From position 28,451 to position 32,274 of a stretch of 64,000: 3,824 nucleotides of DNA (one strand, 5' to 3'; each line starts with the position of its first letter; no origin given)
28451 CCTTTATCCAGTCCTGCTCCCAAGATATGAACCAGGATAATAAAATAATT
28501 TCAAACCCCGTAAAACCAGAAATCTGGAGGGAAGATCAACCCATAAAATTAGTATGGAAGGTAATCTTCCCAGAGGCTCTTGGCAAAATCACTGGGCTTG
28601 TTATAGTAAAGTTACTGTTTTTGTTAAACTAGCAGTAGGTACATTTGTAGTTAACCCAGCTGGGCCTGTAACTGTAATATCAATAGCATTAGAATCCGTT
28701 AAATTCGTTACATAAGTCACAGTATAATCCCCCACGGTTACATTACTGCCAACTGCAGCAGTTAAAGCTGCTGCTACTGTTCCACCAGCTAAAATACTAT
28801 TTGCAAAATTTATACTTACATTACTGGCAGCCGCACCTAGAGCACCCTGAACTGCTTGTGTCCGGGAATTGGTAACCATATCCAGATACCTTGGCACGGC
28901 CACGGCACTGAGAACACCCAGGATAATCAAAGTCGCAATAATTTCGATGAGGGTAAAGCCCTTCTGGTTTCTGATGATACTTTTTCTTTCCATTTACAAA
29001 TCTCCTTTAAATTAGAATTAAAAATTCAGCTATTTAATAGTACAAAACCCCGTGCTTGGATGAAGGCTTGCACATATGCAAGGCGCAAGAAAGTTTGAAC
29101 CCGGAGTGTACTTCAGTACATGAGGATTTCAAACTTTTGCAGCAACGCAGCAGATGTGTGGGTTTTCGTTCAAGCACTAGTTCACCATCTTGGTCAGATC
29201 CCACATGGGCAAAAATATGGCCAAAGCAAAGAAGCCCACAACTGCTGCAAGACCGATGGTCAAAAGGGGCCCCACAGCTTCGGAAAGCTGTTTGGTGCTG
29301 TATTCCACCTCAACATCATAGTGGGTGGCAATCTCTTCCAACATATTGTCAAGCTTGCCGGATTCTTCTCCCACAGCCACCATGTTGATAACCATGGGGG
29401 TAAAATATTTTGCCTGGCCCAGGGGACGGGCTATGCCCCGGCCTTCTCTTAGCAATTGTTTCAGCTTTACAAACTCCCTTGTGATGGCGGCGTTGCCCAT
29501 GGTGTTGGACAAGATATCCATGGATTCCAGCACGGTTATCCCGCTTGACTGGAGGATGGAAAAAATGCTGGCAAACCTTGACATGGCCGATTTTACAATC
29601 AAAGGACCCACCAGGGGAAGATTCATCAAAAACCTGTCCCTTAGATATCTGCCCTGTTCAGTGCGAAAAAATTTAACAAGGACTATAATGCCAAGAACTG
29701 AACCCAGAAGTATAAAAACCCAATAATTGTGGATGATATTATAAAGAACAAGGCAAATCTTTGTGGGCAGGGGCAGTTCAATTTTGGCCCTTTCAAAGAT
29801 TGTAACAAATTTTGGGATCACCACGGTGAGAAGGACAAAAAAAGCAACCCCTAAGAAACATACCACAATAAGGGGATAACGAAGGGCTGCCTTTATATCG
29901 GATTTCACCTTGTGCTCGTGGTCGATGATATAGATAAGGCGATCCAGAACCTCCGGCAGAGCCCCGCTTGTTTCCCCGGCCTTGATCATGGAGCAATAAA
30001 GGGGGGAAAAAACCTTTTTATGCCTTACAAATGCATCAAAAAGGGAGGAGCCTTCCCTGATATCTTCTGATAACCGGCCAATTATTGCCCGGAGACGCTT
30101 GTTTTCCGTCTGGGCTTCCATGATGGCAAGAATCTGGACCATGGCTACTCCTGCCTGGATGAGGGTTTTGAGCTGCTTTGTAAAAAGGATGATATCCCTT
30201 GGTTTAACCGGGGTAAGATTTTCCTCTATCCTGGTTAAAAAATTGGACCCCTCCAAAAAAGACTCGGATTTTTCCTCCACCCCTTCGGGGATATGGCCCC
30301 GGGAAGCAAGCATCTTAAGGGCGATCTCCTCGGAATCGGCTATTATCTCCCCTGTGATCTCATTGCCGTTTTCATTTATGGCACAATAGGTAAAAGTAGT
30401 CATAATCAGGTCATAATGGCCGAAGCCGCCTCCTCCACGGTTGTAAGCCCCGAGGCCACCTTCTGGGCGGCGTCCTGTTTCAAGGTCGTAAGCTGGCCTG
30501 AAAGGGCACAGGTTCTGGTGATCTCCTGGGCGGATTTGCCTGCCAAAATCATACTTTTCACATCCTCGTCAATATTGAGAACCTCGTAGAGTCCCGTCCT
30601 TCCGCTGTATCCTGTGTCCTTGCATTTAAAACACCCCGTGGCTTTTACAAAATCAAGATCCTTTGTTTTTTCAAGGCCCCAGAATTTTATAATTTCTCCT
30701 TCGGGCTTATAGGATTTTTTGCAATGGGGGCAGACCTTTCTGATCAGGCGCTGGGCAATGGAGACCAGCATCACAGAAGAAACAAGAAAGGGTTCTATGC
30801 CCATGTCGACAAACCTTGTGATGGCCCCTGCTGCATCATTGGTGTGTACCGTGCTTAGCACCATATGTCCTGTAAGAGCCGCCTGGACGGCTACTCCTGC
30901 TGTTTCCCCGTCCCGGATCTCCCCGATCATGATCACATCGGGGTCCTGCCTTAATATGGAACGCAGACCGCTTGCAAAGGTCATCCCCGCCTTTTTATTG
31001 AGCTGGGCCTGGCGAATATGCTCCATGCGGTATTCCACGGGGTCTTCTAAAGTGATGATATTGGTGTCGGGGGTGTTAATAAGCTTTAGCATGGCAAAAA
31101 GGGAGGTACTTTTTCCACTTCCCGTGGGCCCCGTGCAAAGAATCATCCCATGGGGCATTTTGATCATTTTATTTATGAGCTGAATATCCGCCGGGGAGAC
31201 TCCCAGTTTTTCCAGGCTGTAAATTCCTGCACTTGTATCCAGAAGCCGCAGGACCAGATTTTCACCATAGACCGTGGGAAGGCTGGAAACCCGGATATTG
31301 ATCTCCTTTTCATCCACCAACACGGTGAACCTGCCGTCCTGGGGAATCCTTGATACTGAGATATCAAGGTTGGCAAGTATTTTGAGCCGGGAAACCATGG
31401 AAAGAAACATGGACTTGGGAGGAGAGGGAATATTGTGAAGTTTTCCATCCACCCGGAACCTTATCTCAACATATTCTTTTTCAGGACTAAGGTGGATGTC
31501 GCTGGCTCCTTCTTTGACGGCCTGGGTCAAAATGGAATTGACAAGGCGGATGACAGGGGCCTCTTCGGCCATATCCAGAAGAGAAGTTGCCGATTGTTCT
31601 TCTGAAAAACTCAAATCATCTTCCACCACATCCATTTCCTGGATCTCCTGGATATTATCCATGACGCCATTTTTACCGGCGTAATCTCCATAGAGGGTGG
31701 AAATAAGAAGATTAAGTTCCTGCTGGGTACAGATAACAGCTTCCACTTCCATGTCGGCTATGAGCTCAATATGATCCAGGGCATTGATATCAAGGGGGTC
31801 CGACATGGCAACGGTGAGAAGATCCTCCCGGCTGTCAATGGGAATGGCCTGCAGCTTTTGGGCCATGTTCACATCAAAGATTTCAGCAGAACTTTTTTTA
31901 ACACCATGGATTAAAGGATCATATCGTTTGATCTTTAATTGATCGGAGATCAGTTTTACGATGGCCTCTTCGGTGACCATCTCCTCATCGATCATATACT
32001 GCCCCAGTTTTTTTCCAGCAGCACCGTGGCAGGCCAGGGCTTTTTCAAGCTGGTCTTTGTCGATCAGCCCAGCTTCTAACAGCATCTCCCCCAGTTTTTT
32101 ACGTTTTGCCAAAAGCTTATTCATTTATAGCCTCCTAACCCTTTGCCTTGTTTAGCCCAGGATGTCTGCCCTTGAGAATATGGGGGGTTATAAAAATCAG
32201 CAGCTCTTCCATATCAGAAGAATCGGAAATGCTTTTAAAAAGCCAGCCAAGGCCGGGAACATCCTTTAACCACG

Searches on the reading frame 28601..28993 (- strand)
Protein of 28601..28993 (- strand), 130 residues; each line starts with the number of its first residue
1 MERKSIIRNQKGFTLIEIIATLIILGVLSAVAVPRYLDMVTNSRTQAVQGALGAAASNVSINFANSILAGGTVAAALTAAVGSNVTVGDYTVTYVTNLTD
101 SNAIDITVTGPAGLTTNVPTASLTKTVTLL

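Call 6: search_protein_families(library=pfam, proteins=[window:28601-28993:-], max_evalue=0.1)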
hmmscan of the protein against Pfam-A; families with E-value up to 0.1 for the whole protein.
window:28601-28993:- (130 aa): 2 families
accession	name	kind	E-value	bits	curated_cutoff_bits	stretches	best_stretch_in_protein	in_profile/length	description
PF07963.17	N_methyl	-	4e-08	33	21.2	1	8-32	2-26/27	Prokaryotic N-terminal methylation motif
PF25548.1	DUF7926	-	0.053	14.1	33.5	1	57-117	67-128/181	Domain of unknown function (DUF7926)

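Call 7: search_protein_families(library=ncbifam, proteins=[window:28601-28993:-], max_evalue=0.1)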
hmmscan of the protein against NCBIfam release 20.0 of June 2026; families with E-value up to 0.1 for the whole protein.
window:28601-28993:- (130 aa): 11 families
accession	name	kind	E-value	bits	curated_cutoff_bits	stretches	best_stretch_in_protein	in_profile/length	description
TIGR01710.1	typeII_sec_gspG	equivalog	8.9e-08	32.2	88.85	1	11-54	1-44/134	type II secretion system major pseudopilin GspG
TIGR02532.1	IV_pilin_GFxxxE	domain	1.1e-07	31.3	16.3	1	10-33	1-24/24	prepilin-type N-terminal cleavage/methylation domain-containing protein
NF007862.0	PRK10574.1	equivalog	2.9e-06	27.5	138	1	8-42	2-36/145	prepilin peptidase-dependent pilin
NF041775.1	typeIV_PilA_Myxo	equivalog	1.7e-05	24.9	400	1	10-52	10-52/214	type IV pilin protein PilA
TIGR01708.2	typeII_sec_gspH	equivalog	0.00034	20.7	80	1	10-43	1-34/169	type II secretion system minor pseudopilin GspH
TIGR02523.1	type_IV_pilV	equivalog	0.0016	18.9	52.2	1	10-105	1-91/139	type IV pilus modification protein PilV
NF040999.1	pilin_ComGC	equivalog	0.0017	18.5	75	1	10-37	1-28/84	competence type IV pilus major pilin ComGC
NF007800.0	PRK10506.1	equivalog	0.0035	17.2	158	1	5-35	3-33/163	prepilin peptidase-dependent protein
NF041013.1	T4P_ComGE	equivalog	0.01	15.9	49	1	9-41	2-34/83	competence type IV pilus minor pilin ComGE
NF041002.1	pilin_ComGF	equivalog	0.03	14.5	80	1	10-31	1-22/139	competence type IV pilus minor pilin ComGF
NF038303.1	EPS_HpsB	equivalog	0.07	13.1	150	1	9-91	1-78/211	hormogonium polysaccharide secretion pseudopilin HpsB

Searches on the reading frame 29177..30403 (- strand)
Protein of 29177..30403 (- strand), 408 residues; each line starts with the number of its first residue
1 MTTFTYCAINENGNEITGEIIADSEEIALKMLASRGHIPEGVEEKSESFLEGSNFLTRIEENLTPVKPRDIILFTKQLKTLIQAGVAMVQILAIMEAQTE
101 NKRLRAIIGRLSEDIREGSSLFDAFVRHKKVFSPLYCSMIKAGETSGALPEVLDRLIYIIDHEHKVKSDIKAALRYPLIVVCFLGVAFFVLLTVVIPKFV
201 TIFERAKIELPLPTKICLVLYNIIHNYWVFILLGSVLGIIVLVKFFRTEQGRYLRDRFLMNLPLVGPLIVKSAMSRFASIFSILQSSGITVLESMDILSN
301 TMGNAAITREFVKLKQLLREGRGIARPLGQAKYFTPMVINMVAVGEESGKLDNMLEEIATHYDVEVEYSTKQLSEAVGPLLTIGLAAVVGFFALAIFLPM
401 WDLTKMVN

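Call 17: search_protein_families(library=pfam, proteins=[window:29177-30403:-], max_evalue=0.001)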
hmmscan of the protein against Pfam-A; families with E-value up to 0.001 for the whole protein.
window:29177-30403:- (408 aa): 1 family
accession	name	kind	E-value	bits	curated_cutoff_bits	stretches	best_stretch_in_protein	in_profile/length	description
PF00482.28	T2SSF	-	1.6e-54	183.6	25.2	2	74-197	1-125/125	Type II secretion system (T2SS), protein F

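Call 56: search_protein_families(library=ncbifam, proteins=[window:29177-30403:-], max_evalue=0.001)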
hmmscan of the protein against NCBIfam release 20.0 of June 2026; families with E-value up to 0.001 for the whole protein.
window:29177-30403:- (408 aa): 6 families
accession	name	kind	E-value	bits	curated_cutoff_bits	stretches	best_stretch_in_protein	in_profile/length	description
TIGR02120.1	GspF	equivalog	4.9e-100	335.6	424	1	4-407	1-401/401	type II secretion system inner membrane protein GspF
NF052607.1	T4PiliAsmPilCThrm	equivalog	3.1e-88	296.6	700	1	1-404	1-401/406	type IV pilus assembly protein PilC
NF052606.1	T4PiliAsmPilCMyx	equivalog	2.8e-78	263.6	700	1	3-406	21-417/419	type IV pilus assembly protein PilC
NF007861.0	PRK10573.1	equivalog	5e-72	243.1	401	1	4-407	7-398/401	protein transport protein HofC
NF047826.1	T3SSXpsF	equivalog_domain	6.7e-71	239.2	650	1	1-407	1-404/405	type II secretion system protein XpsF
NF041012.2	T4P_ComGB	equivalog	3.7e-41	141.6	240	1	72-403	4-330/332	competence type IV pilus assembly protein ComGB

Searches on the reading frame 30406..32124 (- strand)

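Call 17: search_protein_families(library=pfam, proteins=[window:30406-32124:-], max_evalue=0.001)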
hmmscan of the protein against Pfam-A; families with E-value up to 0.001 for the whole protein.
window:30406-32124:- (572 aa): 3 families
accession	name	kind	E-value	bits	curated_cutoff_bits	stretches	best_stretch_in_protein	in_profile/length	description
PF00437.27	T2SSE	-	2.1e-134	448.3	24.9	1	186-566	3-368/370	Type II/IV secretion system protein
PF05157.20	MshEN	-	2.2e-11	44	23.1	1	80-147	18-86/90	MshEN domain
PF13555.12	AAA_29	-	0.00026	21.1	27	0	323-350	19-47/61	P-loop containing region of AAA domain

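Call 56: search_protein_families(library=ncbifam, proteins=[window:30406-32124:-], max_evalue=0.001)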
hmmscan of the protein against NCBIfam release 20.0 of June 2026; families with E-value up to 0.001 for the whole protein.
window:30406-32124:- (572 aa): 21 families
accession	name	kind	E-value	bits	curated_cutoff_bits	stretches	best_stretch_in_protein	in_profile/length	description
TIGR02533.1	type_II_gspE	equivalog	2.1e-174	580.8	630.25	1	85-567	6-483/486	type II secretion system ATPase GspE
TIGR02538.1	type_IV_pilB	equivalog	4.4e-170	567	675.65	1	10-568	1-560/564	type IV-A pilus assembly ATPase PilB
NF053534.1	T4PilAsmATPsTfpB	equivalog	3.3e-133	445.1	850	1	38-566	51-578/584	type IV pilus assembly ATPase TfpB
NF007755.0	PRK10436.1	equivalog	4.6e-131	437.7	617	1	86-566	12-455/465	type II secretion system protein GspE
NF041000.1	ATPase_ComGA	equivalog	4.1e-80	268.6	300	1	197-462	2-266/267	competence type IV pilus ATPase ComGA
TIGR01420.1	pilT_fam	subfamily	7.2e-56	189.9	319.1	1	196-441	3-242/343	PilT/PilU family type 4a pilus ATPase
TIGR02525.1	plasmid_TraJ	equivalog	3e-27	95.6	368.3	1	291-441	121-272/372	plasmid transfer ATPase TraJ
TIGR02524.1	dot_icm_DotB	equivalog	1.3e-22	80.5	463.3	1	319-440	128-258/358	Dot/Icm type IV secretion system ATPase DotB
NF058587.1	archaellum_moto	equivalog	6.1e-18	64.8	550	1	328-443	278-398/527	archaellum flagellar ATPase motor FlaI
TIGR02782.1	TrbB_P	equivalog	4.1e-15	55.8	304.55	1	312-440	124-254/303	P-type conjugative transfer ATPase TrbB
NF053729.1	c-di-GMP_motif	domain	2.2e-14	53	38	1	10-62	1-53/53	cyclic di-GMP-binding domain-containing protein, MshE-related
NF012033.0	PRK15489.1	equivalog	8.7e-14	50.6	537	1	2-148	484-630/703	glycosyl transferase family protein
TIGR03819.1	heli_sec_ATPase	hypoth_equivalog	9.2e-14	51.4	373.15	1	287-442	139-301/340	TadA family conjugal transfer-associated ATPase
TIGR02788.1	VirB11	equivalog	9.5e-14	51.1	249.95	1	327-444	146-268/308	P-type DNA transfer ATPase VirB11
NF010407.0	PRK13833.1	subfamily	4.9e-13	49.2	499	1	314-441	134-262/323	conjugal transfer protein TrbB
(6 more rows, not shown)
